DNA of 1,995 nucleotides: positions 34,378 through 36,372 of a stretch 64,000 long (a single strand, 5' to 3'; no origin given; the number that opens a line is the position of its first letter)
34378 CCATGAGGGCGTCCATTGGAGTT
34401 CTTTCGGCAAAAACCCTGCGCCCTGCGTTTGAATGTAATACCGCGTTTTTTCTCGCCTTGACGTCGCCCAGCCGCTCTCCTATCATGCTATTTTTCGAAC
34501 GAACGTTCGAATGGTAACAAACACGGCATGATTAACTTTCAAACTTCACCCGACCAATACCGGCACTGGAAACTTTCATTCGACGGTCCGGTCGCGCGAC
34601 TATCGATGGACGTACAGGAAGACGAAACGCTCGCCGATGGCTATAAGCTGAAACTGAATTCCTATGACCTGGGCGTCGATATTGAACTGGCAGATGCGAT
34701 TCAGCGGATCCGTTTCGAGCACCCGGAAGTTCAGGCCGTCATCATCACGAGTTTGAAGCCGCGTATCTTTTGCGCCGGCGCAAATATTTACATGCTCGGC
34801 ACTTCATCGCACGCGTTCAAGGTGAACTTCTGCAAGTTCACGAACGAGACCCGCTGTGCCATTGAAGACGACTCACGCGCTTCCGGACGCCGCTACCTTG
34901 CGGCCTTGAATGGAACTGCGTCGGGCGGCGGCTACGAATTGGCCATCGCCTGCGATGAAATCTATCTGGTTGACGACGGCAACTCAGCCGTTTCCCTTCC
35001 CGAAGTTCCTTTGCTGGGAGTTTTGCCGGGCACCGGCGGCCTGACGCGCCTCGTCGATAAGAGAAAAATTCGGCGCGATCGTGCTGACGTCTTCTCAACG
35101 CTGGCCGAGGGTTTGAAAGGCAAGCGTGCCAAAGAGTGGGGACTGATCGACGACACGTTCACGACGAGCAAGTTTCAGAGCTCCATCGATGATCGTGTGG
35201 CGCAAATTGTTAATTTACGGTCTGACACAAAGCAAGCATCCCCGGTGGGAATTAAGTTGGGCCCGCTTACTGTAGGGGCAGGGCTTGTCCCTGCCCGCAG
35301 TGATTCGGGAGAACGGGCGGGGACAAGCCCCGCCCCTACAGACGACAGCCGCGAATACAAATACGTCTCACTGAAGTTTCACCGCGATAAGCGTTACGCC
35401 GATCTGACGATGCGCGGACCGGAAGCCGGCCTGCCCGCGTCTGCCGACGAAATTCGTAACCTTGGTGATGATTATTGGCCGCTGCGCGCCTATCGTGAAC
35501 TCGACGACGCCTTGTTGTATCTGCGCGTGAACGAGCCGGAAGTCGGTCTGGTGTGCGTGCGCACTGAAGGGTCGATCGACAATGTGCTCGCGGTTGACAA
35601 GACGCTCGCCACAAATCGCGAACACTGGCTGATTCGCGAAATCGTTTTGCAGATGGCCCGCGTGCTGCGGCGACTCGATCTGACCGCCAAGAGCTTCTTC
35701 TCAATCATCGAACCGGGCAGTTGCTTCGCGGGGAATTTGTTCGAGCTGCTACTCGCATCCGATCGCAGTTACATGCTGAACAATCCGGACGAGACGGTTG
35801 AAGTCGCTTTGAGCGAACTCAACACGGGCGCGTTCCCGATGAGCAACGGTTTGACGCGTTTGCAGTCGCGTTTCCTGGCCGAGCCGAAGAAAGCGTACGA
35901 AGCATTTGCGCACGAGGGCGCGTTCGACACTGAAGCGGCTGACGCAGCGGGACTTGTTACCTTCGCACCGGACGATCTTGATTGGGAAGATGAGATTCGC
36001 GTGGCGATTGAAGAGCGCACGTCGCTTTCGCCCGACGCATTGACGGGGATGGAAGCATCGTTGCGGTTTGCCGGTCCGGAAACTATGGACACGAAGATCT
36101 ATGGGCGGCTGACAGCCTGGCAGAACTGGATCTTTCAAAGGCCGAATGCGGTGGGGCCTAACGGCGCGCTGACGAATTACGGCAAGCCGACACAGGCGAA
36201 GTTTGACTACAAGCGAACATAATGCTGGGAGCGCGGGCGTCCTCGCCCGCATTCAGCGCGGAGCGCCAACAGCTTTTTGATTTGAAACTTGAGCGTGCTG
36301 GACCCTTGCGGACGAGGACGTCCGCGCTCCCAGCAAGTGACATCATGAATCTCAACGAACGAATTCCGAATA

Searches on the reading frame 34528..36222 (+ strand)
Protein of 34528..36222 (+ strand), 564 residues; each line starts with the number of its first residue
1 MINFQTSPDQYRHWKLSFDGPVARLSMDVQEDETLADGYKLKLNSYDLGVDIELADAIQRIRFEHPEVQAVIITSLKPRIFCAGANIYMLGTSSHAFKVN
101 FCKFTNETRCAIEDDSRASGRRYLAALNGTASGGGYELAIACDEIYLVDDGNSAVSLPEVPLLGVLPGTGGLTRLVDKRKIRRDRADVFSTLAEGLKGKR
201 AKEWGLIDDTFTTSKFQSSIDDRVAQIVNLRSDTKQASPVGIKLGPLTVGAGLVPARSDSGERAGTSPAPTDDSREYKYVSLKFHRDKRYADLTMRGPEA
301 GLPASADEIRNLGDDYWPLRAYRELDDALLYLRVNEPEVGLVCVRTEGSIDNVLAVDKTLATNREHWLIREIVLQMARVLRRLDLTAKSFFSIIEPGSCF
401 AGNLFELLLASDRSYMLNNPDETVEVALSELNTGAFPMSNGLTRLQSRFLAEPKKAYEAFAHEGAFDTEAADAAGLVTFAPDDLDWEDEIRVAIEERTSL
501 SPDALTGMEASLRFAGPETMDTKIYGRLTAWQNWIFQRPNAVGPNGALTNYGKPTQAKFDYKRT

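Call 13: search_protein_families(library=pfam, proteins=[window:34528-36222:+], max_evalue=0.001)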
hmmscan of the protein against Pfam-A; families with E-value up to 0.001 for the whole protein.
window:34528-36222:+ (564 aa): 2 families
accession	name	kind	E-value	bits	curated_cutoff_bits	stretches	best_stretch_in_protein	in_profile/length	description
PF00378.25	ECH_1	-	5.2e-24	85.4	27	1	43-229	17-192/251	Enoyl-CoA hydratase/isomerase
PF16113.10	ECH_2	-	2.1e-06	27.9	27.2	1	42-225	11-185/335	Enoyl-CoA hydratase/isomerase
